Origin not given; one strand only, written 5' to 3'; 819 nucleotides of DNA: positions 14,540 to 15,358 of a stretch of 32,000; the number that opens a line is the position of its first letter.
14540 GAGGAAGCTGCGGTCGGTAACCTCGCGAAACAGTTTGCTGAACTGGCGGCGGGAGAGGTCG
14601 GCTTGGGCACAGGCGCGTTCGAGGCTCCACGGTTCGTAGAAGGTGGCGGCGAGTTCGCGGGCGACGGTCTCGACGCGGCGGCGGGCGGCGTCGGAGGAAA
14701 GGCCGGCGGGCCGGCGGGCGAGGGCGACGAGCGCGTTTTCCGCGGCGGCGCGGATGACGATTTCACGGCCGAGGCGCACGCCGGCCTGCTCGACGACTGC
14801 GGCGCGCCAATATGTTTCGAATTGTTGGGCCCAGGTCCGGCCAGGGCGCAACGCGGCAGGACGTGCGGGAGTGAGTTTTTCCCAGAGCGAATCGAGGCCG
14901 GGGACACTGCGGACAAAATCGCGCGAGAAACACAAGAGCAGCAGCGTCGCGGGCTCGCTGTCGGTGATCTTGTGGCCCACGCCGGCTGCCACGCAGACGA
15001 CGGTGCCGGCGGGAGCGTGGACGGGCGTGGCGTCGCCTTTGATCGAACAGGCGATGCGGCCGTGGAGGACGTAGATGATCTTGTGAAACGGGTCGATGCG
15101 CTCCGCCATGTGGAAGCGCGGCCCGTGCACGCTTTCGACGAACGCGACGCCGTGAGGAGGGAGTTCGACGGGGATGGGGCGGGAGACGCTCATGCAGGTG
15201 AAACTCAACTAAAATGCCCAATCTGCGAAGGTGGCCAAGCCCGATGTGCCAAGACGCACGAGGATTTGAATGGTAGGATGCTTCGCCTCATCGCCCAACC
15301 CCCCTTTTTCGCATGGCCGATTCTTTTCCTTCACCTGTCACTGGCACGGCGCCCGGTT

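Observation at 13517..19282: THF-dependent O-demethylation gene set (LigM-like demethylase + MTHFR + PurU, divergent from AraC + FAH hydrolase) in a genome that looks verrucomicrobial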

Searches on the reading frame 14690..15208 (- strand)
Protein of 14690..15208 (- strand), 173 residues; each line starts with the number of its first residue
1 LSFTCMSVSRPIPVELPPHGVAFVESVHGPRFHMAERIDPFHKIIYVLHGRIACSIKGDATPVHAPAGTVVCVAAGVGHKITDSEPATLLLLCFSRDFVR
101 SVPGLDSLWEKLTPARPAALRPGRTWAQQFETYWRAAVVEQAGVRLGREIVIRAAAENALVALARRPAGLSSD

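Call 69: search_protein_families(library=pfam, proteins=[window:14690-15208:-], max_evalue=10)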
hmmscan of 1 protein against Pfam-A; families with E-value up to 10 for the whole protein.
seq(173 aa): 3 families
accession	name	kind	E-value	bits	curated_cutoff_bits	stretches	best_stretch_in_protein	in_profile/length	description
PF07883.17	Cupin_2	-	0.0005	20.2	27.2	1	40-91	17-68/70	Cupin domain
PF02311.25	AraC_binding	-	0.0019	18.4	21.1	1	24-144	6-123/135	AraC-like ligand binding domain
PF12852.13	Cupin_6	-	0.0021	18.3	26.7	1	18-87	12-80/183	Cupin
